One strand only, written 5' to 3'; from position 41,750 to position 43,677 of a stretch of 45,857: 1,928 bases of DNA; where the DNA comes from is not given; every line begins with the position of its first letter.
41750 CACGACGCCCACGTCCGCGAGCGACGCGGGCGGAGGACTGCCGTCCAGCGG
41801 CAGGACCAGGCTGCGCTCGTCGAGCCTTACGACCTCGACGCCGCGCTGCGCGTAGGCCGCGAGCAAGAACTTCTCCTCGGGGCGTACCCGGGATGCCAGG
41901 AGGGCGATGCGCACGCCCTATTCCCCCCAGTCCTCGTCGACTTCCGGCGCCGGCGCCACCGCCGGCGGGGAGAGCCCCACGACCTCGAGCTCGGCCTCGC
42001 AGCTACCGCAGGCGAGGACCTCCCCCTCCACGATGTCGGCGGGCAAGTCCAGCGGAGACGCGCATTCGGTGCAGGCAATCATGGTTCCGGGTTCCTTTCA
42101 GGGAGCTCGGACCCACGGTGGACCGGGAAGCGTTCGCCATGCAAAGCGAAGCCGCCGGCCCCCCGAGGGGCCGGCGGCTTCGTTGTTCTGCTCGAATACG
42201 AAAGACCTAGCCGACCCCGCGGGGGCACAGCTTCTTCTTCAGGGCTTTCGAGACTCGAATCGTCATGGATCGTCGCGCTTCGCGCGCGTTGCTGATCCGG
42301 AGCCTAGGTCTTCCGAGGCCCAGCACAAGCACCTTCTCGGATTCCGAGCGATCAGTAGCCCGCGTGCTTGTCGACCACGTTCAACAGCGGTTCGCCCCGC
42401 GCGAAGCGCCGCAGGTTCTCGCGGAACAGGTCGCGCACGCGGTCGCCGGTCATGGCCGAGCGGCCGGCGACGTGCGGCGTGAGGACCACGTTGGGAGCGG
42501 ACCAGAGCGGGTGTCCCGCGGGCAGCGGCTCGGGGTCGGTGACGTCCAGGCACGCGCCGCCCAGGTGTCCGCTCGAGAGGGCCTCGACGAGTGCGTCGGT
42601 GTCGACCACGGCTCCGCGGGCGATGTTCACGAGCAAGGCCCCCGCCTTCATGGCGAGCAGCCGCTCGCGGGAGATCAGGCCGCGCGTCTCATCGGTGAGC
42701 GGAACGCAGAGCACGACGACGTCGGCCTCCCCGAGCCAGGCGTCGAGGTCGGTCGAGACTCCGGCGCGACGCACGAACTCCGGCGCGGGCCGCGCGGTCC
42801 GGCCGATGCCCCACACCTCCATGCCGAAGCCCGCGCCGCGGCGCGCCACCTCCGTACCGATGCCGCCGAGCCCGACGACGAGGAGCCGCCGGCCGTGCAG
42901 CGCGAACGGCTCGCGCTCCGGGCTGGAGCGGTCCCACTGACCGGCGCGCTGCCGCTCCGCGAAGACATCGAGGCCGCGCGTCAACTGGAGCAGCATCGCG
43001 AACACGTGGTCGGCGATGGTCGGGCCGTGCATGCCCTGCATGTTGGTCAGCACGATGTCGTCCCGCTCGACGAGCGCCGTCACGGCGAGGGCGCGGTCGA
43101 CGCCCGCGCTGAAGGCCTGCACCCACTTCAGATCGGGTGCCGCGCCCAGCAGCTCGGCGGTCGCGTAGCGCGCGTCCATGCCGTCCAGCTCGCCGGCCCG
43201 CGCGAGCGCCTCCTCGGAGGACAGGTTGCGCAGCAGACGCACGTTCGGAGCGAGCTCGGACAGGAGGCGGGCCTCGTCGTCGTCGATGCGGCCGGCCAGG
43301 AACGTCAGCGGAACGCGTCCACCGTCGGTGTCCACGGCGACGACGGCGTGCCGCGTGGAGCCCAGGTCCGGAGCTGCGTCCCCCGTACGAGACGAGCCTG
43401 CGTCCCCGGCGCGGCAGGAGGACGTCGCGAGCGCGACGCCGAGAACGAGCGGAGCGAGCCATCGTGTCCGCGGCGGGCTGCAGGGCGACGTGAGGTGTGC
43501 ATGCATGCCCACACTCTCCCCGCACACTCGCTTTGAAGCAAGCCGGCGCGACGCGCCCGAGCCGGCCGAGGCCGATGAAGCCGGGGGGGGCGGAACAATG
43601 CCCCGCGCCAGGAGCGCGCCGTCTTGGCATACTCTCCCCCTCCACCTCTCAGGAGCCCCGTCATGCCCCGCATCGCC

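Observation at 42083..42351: Tandem-lysine leader peptide plus terminator hairpin upstream of lysW: candidate ribosome-mediated lysine attenuator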

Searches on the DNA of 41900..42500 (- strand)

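Call 59: search_rna_families(source=window, start=41900, end=42500, threshold=evalue, max_evalue=10)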
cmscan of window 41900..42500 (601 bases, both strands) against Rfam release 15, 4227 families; matches with E-value up to 10: 9.
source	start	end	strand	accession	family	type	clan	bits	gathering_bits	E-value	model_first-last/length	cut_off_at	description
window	42156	42227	-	RF03357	mir-1842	Gene; miRNA;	-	26.2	81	0.012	1-60/60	no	mir-1842 microRNA precursor family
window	42155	42228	+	RF03910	mir-H5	Gene; miRNA;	-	21.6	90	1.8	1-80/80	no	mir-H5 microRNA precursor family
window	42081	42185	+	RF02883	BcKCsr2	Gene; sRNA;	-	20.6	40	0.022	1-129/129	no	Burkholderia sRNA 2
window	42372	42445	-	RF03281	mir-596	Gene; miRNA;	-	17.1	80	7.8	1-73/73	no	mir-596 microRNA precursor family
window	42133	42193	-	RF04162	MIR9662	Gene; miRNA;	-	16.3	80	7.7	1-100/100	no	MIR9662 microRNA precursor family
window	42151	42187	+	RF01076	RF_site2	Cis-reg; frameshift_element;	-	15.9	70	7.1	13-57/72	no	Polymerase ribosomal frameshift site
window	42144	42270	-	RF02883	BcKCsr2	Gene; sRNA;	-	12.1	40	4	1-129/129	no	Burkholderia sRNA 2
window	42149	42180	-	RF02357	RNaseP-T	Gene; ribozyme;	CL00002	11.6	60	4.8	1-208/208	no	RNaseP truncated form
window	42147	42182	-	RF04316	mgtE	Cis-reg;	-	9.1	200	6.9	146-191/306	no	mgtE ncRNA motif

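Call 63: build_rna_model(alignment_id=A2)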
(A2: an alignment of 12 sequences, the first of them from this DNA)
Model R1 built from alignment A2 (12 sequences, 173 columns); structure: RNAalifold consensus.
model positions 121; base pairs 21; branch points 1; effective number of sequences 6.06; information 0.59 bits per position. Calibrated on 0.2 Mb of random sequence (short: E-values are rough).
structure used (alignment columns):
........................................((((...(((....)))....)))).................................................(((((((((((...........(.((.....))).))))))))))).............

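Call 64: search_with_rna_model(model_id=R1, sources=[window, L002, L003, L004, L005, L006, L007, L008, L009, L010, L011, L012, L013, L014, L015, L016, L017, L018, L019, L020, L021, L022, L023, L024, L025, L026, L027, L028, L029, L030, L031, L032, L033, L034, L035, L036, L037, L038, L039, L040, L041, L042, L043, L044, L045, L046, L047, L048, L049, L050, L051, L052, L053, L054, L055, L056, L057, L058, L062, L001, L060, L063, L064, L065, L066, L144, L163, L167, L168, L169], max_evalue=1)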
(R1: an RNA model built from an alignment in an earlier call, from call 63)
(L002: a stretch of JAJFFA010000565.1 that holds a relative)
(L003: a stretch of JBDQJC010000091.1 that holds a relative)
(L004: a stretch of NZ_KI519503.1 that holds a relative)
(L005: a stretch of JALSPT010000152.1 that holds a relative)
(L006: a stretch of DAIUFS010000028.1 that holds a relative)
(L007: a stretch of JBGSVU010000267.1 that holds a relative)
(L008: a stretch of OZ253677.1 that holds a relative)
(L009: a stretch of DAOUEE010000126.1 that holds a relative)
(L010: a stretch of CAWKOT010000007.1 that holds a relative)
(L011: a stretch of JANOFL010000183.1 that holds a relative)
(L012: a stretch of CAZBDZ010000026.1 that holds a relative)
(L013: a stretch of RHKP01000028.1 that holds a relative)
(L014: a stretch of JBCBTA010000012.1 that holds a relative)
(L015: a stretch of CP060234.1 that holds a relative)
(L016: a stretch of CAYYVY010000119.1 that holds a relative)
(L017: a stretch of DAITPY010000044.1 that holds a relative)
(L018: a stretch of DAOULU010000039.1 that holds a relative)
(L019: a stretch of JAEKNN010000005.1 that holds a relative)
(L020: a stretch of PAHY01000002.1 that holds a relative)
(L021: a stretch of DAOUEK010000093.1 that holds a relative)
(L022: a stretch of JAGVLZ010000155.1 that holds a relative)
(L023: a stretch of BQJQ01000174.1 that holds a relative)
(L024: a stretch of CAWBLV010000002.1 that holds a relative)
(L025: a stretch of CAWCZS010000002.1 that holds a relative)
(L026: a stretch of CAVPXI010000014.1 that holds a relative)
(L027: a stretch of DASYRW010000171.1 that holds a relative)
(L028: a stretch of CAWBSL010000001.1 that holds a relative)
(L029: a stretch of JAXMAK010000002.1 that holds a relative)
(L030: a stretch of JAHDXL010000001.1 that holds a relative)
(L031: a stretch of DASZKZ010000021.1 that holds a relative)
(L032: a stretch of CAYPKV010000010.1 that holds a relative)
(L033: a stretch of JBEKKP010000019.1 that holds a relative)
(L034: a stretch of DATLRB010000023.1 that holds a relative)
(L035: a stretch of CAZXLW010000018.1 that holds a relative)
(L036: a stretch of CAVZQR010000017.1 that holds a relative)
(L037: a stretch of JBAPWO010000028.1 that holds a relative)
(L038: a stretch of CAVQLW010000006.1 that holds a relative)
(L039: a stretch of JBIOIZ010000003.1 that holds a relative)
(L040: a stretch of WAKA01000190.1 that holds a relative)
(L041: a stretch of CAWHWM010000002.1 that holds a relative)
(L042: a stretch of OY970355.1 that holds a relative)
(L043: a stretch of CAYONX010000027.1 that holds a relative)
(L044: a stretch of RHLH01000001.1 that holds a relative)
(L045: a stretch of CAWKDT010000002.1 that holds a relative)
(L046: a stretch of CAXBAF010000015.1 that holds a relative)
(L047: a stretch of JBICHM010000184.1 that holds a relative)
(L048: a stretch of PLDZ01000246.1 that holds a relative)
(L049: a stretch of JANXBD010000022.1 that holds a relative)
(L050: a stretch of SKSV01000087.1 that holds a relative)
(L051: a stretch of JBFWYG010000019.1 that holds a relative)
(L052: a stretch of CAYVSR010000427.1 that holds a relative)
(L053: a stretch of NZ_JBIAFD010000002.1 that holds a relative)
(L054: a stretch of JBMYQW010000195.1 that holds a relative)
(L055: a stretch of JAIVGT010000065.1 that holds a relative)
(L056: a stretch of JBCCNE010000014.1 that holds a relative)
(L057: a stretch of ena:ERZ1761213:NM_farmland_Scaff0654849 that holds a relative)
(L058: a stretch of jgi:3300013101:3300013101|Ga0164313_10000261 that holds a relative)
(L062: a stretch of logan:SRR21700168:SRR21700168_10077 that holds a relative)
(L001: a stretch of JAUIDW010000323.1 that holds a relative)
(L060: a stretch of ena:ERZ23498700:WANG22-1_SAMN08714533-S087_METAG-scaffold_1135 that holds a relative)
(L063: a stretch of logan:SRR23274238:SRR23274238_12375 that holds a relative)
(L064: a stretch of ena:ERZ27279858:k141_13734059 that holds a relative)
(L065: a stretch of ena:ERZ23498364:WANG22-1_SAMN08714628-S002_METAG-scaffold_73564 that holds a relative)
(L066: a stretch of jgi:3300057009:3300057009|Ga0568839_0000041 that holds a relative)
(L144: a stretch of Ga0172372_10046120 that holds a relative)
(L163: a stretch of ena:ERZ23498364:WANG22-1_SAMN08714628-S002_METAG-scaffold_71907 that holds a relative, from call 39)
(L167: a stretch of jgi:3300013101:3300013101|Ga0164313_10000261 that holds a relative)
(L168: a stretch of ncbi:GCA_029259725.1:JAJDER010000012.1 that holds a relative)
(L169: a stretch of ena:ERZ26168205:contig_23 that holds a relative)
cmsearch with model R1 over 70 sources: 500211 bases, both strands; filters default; matches with E-value up to 1: 32.
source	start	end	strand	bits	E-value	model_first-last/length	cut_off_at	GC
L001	1407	1525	+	112.4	1.6e-27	1-121/121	no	0.68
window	42137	42257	-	105.8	9.3e-26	1-121/121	no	0.65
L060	2073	2210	+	97.3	1.8e-23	1-121/121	no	0.7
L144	3521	3643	-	97.1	2e-23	1-121/121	no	0.64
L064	690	813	+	96.9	2.3e-23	1-121/121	no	0.61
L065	2140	2266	+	94.7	8.9e-23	1-121/121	no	0.6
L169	5704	5823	+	94.1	1.3e-22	1-121/121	no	0.65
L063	2142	2278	+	88.3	4.7e-21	1-121/121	no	0.69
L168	3223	3350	+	80.5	5.5e-19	1-121/121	no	0.68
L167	5402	5523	+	78.2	2.4e-18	1-121/121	no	0.66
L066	2158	2282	+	65.9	4.5e-15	1-121/121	no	0.72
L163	1333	1476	+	51.2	4.1e-11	1-121/121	no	0.67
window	42131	42181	+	39.4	6.1e-08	58-110/121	no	0.76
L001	1481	1514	-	37.6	1.8e-07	77-110/121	no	0.85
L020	2392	2521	+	35.8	5.3e-07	1-121/121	no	0.62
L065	2220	2259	-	30.3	1.6e-05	73-110/121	no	0.75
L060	2155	2283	-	29.7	2.3e-05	1-121/121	no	0.75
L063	2234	2270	-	29.3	3e-05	74-110/121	no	0.84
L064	768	806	-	29.3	3.1e-05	73-110/121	no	0.74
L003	1625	1752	+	29.1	3.4e-05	1-121/121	no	0.58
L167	5482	5510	-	26.2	0.00021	79-108/121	no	0.79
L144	3531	3565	+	26.2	0.00021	76-110/121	no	0.77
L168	3304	3340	-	24.4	0.00063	76-110/121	no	0.76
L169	5715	5836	-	23.4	0.0012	1-121/121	no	0.65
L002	2634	2772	+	23.2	0.0013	1-121/121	no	0.67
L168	8892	8942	+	19.1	0.016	65-110/121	no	0.76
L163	1429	1513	-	17.9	0.034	26-110/121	no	0.71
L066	2238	2268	-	16.5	0.082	80-107/121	no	0.77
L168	8904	8944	-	16.2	0.098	75-110/121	no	0.78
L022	1191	1323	+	13.6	0.5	1-121/121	no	0.61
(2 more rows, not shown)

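Call 71: search_with_rna_model(model_id=R1, sources=[window, L001, L060, L063, L064, L065, L066, L144, L163, L167, L168, L169], max_evalue=1e-10, make_alignment=true)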
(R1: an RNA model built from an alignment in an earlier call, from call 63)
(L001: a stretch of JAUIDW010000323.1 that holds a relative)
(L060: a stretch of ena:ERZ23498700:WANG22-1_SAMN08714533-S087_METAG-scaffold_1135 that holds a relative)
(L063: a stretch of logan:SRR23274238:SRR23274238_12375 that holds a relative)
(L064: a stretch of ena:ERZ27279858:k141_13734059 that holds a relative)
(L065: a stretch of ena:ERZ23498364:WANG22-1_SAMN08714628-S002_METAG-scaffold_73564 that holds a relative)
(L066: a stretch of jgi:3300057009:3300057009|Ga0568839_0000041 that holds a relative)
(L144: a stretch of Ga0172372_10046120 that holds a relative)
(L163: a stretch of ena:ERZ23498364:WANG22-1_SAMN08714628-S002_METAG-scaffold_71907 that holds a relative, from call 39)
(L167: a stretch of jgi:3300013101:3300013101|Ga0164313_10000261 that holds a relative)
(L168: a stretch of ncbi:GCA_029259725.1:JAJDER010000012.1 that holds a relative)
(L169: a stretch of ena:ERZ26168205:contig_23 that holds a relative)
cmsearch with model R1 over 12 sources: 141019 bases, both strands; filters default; matches with E-value up to 1e-10: 12.
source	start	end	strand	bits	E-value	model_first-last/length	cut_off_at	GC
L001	1407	1525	+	112.4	4.5e-28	1-121/121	no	0.68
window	42137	42257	-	105.8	2.6e-26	1-121/121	no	0.65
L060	2073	2210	+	97.3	5.1e-24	1-121/121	no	0.7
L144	3521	3643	-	97.1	5.7e-24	1-121/121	no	0.64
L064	690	813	+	96.9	6.6e-24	1-121/121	no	0.61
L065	2140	2266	+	94.7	2.5e-23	1-121/121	no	0.6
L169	5704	5823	+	94.1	3.6e-23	1-121/121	no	0.65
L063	2142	2278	+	88.3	1.3e-21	1-121/121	no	0.69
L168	3223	3350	+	80.5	1.6e-19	1-121/121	no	0.68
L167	5402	5523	+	78.2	6.6e-19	1-121/121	no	0.66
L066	2158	2282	+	65.9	1.3e-15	1-121/121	no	0.72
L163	1333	1476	+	51.2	1.2e-11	1-121/121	no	0.67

Alignment A3: 12 matches aligned to the model, 158 columns, each read 5' to 3' on its own strand. Consensus structure (alignment columns), stored with it:
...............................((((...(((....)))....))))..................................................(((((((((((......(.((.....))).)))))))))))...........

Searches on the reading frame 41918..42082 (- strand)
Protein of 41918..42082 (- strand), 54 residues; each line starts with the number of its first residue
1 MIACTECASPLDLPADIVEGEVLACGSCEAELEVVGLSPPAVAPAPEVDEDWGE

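Call 38: find_homologous_proteins(query=window:41918-42082:-, max_evalue=1e-8)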
Query window:41918-42082:- (54 aa): 3 proteins with E <= 1e-8 among 3 candidates.
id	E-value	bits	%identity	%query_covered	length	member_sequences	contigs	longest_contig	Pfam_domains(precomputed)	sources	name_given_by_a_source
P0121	1.2e-26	109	100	100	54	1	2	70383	PF21344.4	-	-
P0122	2.1e-16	77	76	100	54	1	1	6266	PF21344.4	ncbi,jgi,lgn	jgi:alpha-aminoadipate carrier protein LysW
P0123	2.5e-13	67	67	100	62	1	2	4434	PF21344.4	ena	-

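Call 39: find_encoding_contigs(protein=P0123, flank=3000, max_places=4)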
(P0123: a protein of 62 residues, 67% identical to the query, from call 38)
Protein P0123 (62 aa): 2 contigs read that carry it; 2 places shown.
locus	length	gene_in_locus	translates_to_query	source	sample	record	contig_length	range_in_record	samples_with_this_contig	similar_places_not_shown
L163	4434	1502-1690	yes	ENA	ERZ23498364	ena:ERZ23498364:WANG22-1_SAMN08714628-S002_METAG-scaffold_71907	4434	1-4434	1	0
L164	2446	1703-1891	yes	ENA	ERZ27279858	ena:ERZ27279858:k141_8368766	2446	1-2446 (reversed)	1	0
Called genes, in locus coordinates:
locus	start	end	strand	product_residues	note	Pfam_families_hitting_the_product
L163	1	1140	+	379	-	?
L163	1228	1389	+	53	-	-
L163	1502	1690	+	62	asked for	PF21344:Zn_ribbon_LysW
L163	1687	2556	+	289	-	PF22626:LysX_preATP_grasp, PF08443:RimK, PF02786:CPSase_L_D2 (weak)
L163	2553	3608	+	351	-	PF01118:Semialdhyde_dh, PF22698:Semialdhyde_dhC_1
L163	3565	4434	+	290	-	?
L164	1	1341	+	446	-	?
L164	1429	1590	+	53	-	-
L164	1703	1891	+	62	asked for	PF21344:Zn_ribbon_LysW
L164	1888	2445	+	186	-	?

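Call 40: find_encoding_contigs(protein=P0121, flank=3000, max_places=4)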
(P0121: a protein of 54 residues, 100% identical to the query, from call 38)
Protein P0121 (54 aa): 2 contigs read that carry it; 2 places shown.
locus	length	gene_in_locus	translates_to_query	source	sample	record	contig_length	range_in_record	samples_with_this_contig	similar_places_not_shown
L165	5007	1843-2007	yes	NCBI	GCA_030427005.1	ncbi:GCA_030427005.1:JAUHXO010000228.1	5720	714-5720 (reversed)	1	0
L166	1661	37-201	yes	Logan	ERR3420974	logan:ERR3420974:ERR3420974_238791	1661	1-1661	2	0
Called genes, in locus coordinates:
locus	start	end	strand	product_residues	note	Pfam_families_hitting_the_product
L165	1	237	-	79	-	?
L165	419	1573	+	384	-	PF00389:2-Hacid_dh, PF02826:2-Hacid_dh_C, PF03446:NAD_binding_2 (weak)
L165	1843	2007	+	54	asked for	PF21344:Zn_ribbon_LysW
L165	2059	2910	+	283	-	PF22626:LysX_preATP_grasp (weak), PF08443:RimK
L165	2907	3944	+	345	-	PF01118:Semialdhyde_dh, PF22698:Semialdhyde_dhC_1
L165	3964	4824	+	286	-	PF00696:AA_kinase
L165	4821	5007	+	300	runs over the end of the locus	?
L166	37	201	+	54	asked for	PF21344:Zn_ribbon_LysW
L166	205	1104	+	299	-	PF22626:LysX_preATP_grasp, PF08443:RimK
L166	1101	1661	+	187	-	?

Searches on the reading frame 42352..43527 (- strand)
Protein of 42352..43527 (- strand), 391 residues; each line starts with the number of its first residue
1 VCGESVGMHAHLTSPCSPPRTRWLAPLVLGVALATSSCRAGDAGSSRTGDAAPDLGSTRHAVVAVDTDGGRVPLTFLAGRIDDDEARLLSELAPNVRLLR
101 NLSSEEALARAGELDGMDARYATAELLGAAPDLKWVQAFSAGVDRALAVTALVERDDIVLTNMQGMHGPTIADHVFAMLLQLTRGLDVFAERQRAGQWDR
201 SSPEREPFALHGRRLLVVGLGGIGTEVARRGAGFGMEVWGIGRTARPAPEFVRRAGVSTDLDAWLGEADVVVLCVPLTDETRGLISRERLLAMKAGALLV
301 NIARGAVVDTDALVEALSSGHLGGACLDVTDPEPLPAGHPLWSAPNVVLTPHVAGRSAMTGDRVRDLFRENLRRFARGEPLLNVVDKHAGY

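Call 70: search_protein_families(library=pfam, proteins=[window:42352-43527:-], max_evalue=0.00001)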
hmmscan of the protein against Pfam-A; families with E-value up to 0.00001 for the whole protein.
window:42352-43527:- (391 aa): 3 families
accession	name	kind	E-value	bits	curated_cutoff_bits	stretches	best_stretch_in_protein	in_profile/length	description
PF02826.25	2-Hacid_dh_C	-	4.7e-58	195.9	25.1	1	176-354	1-178/178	D-isomer specific 2-hydroxyacid dehydrogenase, NAD binding domain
PF00389.36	2-Hacid_dh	-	1e-09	38.6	24.6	1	80-385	6-133/134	D-isomer specific 2-hydroxyacid dehydrogenase, catalytic domain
PF03446.21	NAD_binding_2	-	4e-06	27.4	21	1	217-318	4-108/161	NAD binding domain of 6-phosphogluconate dehydrogenase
